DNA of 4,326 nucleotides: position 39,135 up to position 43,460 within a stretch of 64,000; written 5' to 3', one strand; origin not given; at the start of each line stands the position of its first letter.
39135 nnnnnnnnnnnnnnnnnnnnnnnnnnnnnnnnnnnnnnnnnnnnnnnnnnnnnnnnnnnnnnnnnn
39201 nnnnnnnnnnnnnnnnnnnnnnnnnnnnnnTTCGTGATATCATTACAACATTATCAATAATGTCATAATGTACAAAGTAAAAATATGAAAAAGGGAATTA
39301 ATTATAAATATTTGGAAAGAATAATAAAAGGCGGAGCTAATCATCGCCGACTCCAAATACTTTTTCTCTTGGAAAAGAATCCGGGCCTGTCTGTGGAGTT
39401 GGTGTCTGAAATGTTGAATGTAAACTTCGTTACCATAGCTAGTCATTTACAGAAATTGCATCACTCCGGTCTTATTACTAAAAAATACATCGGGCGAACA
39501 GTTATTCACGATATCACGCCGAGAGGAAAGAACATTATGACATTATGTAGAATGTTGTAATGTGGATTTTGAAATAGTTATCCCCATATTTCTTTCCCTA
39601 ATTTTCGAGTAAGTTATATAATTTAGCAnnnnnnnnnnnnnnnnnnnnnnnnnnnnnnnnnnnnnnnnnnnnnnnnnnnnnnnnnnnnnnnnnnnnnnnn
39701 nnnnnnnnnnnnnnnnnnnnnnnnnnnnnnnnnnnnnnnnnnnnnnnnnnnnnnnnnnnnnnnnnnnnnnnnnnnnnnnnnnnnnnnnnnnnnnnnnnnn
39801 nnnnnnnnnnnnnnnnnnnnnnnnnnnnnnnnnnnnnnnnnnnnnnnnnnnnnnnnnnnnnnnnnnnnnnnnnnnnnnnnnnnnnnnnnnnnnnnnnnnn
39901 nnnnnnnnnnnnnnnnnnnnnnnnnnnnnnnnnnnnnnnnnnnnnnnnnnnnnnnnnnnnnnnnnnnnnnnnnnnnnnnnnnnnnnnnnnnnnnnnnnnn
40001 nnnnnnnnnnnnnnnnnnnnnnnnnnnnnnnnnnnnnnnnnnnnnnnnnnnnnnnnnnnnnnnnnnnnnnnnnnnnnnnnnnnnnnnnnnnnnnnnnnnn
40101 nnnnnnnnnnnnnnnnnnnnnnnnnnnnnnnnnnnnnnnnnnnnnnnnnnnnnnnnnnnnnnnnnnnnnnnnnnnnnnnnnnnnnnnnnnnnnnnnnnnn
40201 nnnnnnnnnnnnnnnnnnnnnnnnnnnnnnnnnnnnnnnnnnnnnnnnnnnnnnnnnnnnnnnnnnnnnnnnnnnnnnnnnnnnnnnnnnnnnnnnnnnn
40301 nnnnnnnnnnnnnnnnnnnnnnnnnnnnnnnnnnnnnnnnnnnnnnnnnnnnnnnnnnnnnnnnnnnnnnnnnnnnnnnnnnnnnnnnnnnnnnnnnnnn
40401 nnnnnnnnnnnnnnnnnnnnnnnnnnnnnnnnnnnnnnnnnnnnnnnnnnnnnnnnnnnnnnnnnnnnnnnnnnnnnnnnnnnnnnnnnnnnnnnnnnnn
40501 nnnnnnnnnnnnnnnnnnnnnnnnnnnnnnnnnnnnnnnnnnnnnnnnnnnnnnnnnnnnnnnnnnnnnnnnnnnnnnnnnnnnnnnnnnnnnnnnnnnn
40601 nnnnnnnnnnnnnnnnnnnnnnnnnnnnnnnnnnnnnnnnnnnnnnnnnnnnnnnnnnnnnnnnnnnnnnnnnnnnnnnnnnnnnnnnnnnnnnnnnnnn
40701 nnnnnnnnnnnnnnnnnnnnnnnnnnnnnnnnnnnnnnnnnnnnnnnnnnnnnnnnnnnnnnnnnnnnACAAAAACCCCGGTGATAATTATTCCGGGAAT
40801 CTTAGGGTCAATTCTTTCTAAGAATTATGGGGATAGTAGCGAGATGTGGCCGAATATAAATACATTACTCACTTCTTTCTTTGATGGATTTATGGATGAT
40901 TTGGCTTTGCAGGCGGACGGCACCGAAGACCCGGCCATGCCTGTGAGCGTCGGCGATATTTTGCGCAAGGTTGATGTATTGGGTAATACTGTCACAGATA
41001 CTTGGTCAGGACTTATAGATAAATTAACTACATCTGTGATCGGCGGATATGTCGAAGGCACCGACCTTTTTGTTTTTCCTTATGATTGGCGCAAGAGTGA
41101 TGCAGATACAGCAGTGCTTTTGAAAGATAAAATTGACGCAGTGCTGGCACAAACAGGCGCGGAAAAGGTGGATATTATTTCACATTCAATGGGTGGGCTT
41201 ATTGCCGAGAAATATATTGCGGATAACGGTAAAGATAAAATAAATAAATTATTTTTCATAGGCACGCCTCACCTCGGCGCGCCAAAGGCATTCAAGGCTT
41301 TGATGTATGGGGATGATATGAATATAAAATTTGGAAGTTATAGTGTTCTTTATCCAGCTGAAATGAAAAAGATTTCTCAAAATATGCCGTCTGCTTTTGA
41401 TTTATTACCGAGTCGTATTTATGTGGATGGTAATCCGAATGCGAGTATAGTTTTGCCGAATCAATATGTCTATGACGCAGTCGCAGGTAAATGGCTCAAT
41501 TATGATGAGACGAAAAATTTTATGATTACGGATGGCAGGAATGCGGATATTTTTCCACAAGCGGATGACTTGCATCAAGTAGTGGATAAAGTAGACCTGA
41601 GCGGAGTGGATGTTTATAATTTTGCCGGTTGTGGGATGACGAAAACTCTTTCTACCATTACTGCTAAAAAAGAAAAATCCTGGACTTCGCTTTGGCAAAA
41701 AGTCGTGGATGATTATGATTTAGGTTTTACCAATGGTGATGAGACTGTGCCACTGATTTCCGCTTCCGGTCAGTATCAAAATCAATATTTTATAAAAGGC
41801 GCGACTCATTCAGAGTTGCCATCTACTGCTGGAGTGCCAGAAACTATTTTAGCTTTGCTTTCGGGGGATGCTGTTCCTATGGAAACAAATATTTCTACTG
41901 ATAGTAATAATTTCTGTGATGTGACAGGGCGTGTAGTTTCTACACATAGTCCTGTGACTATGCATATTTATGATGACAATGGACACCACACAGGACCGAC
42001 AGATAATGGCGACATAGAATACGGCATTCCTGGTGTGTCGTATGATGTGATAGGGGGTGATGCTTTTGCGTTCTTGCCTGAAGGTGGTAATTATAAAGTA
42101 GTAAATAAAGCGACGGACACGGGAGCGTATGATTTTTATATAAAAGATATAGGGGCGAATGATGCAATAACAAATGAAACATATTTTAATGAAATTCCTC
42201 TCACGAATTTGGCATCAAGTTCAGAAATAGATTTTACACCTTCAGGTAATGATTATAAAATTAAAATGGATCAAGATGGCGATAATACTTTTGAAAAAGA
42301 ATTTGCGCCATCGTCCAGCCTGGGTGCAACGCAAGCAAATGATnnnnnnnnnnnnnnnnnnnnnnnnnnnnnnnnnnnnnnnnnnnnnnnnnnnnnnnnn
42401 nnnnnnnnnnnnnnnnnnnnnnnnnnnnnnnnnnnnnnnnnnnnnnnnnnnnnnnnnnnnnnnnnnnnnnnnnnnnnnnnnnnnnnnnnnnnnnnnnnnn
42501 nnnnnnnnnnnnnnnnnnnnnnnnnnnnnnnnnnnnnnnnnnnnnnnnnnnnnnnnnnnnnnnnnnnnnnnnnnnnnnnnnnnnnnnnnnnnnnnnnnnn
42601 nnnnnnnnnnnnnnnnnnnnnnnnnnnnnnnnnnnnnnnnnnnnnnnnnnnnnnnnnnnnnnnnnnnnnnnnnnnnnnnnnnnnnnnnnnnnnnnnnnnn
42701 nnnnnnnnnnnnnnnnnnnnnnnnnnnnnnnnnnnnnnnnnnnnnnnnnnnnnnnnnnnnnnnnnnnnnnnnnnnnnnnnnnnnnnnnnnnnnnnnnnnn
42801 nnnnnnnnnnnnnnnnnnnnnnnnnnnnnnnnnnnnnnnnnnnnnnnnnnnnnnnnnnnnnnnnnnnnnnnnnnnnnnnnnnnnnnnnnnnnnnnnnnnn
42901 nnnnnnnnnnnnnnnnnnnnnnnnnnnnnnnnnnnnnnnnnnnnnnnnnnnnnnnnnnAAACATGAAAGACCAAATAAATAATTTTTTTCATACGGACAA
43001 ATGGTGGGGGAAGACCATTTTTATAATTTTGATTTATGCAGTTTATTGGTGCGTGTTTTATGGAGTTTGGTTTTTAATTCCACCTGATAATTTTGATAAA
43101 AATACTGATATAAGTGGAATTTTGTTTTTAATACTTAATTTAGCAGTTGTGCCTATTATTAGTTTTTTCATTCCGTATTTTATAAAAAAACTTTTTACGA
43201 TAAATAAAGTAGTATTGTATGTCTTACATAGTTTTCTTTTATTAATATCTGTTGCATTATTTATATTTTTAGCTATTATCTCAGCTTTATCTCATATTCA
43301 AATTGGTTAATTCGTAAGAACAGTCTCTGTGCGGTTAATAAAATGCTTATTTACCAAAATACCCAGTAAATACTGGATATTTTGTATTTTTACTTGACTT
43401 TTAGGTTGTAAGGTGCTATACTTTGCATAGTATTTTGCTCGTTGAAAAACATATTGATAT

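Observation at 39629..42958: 1109-aa secreted fusion: pectate-lyase-like beta-helix + LCAT/PGAP1-like lipase + 'DKAGN' Ig-like module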

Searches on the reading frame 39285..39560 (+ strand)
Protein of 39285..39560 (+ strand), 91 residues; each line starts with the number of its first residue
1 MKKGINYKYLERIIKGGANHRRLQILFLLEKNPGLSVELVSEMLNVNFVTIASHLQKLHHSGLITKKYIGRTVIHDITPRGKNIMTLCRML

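Call 34: search_protein_families(library=pfam, proteins=[window:39285-39560:+], max_evalue=0.001)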
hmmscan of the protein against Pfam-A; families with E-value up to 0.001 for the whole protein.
window:39285-39560:+ (91 aa): 5 families
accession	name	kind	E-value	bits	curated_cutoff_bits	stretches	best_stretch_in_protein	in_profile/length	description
PF13412.12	HTH_24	-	2.4e-06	27.4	21.9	1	20-65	3-48/48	Winged helix-turn-helix DNA-binding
PF01022.26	HTH_5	-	4.6e-06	26.9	22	1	21-66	3-47/47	Bacterial regulatory protein, arsR family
PF08220.18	HTH_DeoR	-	1.5e-05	25.1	21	1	21-74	1-54/57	DeoR-like helix-turn-helix domain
PF13463.12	HTH_27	-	0.00071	20.2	22.2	1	23-81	6-68/68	Winged helix DNA-binding domain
PF13601.12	HTH_34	-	0.00093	19.7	27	0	22-83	2-67/80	Winged helix DNA-binding domain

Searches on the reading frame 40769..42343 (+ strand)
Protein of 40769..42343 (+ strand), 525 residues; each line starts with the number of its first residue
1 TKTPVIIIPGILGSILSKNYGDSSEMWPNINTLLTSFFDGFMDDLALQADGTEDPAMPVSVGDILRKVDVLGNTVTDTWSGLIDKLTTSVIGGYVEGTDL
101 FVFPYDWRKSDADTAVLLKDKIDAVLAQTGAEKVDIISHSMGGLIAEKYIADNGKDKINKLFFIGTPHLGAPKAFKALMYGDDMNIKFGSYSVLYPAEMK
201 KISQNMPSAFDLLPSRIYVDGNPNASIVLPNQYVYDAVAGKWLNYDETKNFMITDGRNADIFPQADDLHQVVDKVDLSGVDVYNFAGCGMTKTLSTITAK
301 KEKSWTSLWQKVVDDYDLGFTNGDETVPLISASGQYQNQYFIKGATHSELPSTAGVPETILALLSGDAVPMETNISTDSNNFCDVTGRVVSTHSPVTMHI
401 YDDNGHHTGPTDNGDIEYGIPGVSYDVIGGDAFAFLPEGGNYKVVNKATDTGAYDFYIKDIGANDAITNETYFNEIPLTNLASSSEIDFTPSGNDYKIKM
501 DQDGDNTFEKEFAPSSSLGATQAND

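Call 62: search_protein_representatives(protein=window:40769-42343:+)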
Query: 525 residues. Proteins with E-value up to 0.001 (for the whole library): 9596; up to 1e-10: 4218; up to 1e-30: 815. The best 150 are listed.
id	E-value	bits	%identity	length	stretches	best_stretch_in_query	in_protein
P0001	0.0e+00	1188.6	100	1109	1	1-525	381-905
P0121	1.4e-219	746.5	65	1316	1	2-525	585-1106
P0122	2.2e-197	673.3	61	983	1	1-523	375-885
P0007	4.9e-192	655.6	57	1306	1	2-517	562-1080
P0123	7.8e-177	605.5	56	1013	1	1-523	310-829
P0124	1.7e-167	574.7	52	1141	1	3-525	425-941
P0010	2.1e-155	534.8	53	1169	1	3-525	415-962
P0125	7.5e-155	533.0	53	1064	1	2-517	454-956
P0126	1.6e-154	531.9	53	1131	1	2-513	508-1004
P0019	2.1e-152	524.9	53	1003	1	3-513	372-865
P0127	1.3e-149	515.6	51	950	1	1-516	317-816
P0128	3.3e-148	511.1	50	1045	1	1-523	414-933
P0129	9.4e-148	509.5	51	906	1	1-509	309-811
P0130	1.4e-146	505.7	51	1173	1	3-510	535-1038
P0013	9.5e-146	502.9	51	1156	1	2-523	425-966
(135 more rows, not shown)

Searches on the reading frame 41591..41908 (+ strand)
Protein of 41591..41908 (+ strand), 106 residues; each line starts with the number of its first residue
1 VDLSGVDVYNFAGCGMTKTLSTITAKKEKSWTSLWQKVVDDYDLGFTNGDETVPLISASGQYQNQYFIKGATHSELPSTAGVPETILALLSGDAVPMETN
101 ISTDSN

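Call 75: search_solved_structures(query=window:41591-41908:+, max_evalue=10, show_alignments=3)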
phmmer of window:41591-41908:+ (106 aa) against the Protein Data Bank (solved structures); distinct sequences matched with E-value up to 10: 3.
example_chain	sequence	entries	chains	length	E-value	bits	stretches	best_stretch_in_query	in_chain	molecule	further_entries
5a8f_B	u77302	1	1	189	1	12.5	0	22-61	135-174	GENOME POLYPHUMAN SAFFOLD VIRUS-3 VP3 PROTEIN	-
6uxz_B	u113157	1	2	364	2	11.6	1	38-78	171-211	HTH-type transcriptional regulatory protein GabR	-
5t4j_B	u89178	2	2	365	2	11.6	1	38-78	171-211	HTH-type transcriptional regulatory protein GabR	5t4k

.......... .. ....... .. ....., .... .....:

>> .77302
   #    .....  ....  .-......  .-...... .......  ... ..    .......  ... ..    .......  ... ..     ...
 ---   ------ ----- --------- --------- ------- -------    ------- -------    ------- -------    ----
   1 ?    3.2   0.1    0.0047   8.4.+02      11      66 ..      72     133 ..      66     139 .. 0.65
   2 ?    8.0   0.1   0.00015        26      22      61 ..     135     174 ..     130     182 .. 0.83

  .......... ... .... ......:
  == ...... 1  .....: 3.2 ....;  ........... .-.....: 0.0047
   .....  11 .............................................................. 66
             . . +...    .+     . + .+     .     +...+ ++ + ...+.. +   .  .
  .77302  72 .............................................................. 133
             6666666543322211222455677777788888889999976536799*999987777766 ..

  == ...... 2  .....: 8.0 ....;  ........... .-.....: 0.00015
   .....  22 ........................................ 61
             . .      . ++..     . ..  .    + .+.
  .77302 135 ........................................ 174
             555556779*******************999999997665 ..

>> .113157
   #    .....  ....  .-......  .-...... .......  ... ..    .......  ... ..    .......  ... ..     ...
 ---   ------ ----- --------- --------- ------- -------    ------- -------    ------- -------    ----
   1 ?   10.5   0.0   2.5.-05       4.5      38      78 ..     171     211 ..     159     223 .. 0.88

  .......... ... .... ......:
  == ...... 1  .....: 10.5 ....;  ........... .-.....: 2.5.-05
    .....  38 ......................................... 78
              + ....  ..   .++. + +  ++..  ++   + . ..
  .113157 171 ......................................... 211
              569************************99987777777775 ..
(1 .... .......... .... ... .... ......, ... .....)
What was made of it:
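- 41807..41809 (+): Codon of His727 (in G-A-T-H-S-E-L), the inferred triad base. The residue-level match to LPLA2's His was not shown by sequence alignment (call 75), so this assignment rests on position and invariance.
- His727's equivalence to the LPLA2 His rests on invariance and position only (call 75).
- Tried and rejected: Sequence search of the C-terminal third of the hydrolase (residues 655-760) against the PDB gave only noise (call 75), so the His727 equivalence could not be shown by alignment.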

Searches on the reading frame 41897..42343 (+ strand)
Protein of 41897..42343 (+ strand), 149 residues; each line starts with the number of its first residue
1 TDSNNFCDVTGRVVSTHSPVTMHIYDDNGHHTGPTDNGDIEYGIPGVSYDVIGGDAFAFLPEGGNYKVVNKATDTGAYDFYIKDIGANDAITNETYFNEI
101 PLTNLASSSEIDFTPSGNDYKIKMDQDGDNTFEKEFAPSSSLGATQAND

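Call 45: search_solved_structures(query=A2, max_evalue=10)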
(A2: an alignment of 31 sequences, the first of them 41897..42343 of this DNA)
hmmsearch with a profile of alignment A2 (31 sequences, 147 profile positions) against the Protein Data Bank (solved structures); distinct sequences matched with E-value up to 10: 5.
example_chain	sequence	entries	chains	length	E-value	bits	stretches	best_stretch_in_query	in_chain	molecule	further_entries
7vcr_A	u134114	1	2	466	1.2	12.3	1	58-87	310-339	von Willebrand factor type A domain protein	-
7vcn_A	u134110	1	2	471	1.3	12.1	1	58-87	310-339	von Willebrand factor type A domain protein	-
2i62_A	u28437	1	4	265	1.7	11.8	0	47-92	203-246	Nicotinamide N-methyltransferase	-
2mry_A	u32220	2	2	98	1.7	11.7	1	57-80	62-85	Uncharacterized protein | CupA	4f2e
7w6b_A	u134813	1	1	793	8.5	9.4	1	58-89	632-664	von Willebrand factor type A domain protein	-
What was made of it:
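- Tried and rejected: A profile of the sandwich domain against PDB sequences gave nothing (call 45).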

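Call 51: predict_structure(alignment_id=A2)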
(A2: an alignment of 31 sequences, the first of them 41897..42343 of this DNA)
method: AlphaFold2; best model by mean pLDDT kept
length: 149 residues; sequences in the alignment: 31
mean_pLDDT: 93.5   pTM: 0.87
mean pLDDT of the five models: 93.5, 92.6, 92.6, 92.1, 91.5
residues with pLDDT >= 90: 128; 70-90: 13; 50-70: 6; < 50: 2
segments of 3 or more residues with pLDDT < 50: none
pLDDT, mean of each block of 10 residues (from residue 1): 63 97 98 97 98 97 97 98 93 96 98 94 98 98 81
secondary structure, 60 per line:
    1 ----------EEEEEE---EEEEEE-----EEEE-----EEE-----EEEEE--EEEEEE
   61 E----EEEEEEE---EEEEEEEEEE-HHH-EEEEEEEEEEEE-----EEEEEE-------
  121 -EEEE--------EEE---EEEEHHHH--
elements in order: E11-16 E20-25 E31-34 E40-42 E48-52 E55-61 E66-72 E76-85 E91-102 E108-113 E122-125 E134-136 E140-143 H144-147
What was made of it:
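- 41897..42343 (+): Family-specific beta-sandwich, residues 757-905 (C763.......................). It is probably stapled to the hydrolase domain by a C668-C763 disulfide. The stand-alone model has pLDDT 93.5 (call 51).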

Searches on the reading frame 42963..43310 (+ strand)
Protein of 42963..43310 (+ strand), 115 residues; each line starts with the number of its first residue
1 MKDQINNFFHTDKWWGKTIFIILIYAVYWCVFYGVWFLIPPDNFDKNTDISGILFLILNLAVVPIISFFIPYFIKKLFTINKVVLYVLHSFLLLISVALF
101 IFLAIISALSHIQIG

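Call 34: search_protein_families(library=pfam, proteins=[window:42963-43310:+], max_evalue=0.001)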
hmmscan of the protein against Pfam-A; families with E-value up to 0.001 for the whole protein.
window:42963-43310:+ (115 aa): 0 families

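Call 71: find_homologous_proteins(query=window:42963-43310:+, max_evalue=0.001)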
Query window:42963-43310:+ (115 aa): 28 proteins with E <= 0.001 among 54 candidates.
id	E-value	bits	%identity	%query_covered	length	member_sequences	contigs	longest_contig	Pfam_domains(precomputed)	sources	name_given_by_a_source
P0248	1.4e-66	240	100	100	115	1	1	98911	-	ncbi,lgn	ncbi:MAG: hypothetical protein V4439_01855 [Patescibacteria group bacterium]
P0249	7.3e-43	164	66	98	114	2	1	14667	-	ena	-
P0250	4.0e-40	155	63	100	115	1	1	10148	-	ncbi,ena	-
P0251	4.8e-39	151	66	97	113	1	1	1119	-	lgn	-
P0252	5.4e-39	151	64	95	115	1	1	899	-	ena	-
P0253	2.3e-38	149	64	98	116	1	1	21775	-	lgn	-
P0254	7.5e-37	144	60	95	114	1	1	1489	-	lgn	-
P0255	3.2e-33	133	57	100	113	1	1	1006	-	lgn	-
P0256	8.1e-33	131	62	97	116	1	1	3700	-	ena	-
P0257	8.3e-32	128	55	100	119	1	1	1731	-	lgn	-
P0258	4.1e-31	126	57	91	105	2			-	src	-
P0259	5.9e-31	125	59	97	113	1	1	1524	-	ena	-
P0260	7.1e-31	125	57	100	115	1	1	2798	-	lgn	-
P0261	1.3e-30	124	55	100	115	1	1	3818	-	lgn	-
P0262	1.6e-30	124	58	97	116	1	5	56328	-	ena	-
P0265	5.8e-29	119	53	100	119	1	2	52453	-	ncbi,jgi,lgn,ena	-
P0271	2.8e-23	101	52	91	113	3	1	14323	-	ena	-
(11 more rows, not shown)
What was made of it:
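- The small partner is confined to one clade (28 clusters, call 71), while the lipase family is far wider (815 clusters, call 62).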

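Call 72: find_encoding_contigs(protein=P0265, flank=5000, max_places=1)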
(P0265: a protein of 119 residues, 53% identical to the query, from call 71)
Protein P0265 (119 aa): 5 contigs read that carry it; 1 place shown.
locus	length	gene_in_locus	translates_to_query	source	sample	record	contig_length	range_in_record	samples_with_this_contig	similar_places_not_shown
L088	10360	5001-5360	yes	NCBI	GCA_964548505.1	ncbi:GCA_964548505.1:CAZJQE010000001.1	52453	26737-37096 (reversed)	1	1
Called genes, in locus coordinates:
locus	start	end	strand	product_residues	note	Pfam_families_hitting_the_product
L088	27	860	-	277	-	-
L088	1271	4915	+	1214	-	PF13229:Beta_helix (faint), PF02450:LCAT, PF00561:Abhydrolase_1 (faint), PF01674:Lipase_2 (weak), PF07819:PGAP1 (weak)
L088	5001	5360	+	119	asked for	-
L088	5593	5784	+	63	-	-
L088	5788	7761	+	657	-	PF09848:SLFN-g3_helicase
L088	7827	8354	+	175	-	-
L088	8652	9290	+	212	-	PF01936:NYN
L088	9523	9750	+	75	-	PF04024:PspC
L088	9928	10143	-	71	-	-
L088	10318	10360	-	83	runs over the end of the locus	-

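Call 73: find_encoding_contigs(protein=P0262, flank=5000, max_places=1)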
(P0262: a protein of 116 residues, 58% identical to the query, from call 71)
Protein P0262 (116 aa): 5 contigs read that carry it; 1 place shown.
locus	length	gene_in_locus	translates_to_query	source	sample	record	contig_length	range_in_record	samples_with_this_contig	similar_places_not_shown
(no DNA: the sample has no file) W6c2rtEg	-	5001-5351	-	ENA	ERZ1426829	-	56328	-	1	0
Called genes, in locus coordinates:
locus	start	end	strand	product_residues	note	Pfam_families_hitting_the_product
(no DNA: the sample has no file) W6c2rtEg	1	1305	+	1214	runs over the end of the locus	-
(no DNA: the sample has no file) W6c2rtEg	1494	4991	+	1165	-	PF13229:Beta_helix, PF02450:LCAT, PF00561:Abhydrolase_1 (weak), PF07819:PGAP1 (weak)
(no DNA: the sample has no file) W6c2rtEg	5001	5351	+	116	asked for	-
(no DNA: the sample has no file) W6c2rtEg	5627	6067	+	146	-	-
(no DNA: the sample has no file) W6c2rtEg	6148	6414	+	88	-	-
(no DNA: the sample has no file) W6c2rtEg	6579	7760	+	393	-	PF14790:THDPS_N, PF00132:Hexapep (faint), PF14602:Hexapep_2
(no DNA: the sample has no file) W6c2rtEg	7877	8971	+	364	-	-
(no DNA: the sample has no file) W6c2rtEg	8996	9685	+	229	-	PF01569:PAP2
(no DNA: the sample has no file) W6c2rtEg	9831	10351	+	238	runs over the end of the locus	PF08713:DNA_alkylation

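Call 74: find_encoding_contigs(protein=P0271, flank=5000, max_places=1)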
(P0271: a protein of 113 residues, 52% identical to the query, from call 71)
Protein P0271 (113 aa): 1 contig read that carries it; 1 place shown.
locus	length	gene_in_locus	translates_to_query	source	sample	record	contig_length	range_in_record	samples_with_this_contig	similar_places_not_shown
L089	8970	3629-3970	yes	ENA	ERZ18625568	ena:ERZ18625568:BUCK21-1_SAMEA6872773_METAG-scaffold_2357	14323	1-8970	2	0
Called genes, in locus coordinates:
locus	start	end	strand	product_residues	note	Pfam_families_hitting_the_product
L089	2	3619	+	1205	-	?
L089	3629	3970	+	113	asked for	-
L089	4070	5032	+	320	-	PF02086:MethyltransfD12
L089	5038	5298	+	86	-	-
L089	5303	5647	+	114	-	-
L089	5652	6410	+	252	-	PF22515:DUF6996, PF22518:DUF6997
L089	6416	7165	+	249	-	PF01555:N6_N4_Mtase, PF01170:UPF0020 (faint), PF08241:Methyltransf_11 (faint), PF13649:Methyltransf_25 (weak), PF01555:N6_N4_Mtase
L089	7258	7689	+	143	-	PF00578:AhpC-TSA, PF08534:Redoxin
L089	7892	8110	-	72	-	-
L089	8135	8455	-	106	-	-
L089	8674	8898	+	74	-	PF04024:PspC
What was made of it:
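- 42963..43310 (+): Strictly linked partner gene: a 115-aa protein with three predicted TM helices and a conserved N-terminal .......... motif (MES2023405.1, annotated 'hypothetical protein'). Reciprocally, 3 of 3 loci reached from the small protein have a 1165-1214-aa protein immediately upstream: a beta-helix-LCAT protein in two, and a 1205-aa contig-end gene with no Pfam record in the third, L089 (calls 72-74).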

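Call 93: search_protein_families(library=phrogs, proteins=[window:42963-43310:+], max_evalue=0.01)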
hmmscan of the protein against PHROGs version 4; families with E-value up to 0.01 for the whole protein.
window:42963-43310:+ (115 aa): 0 families
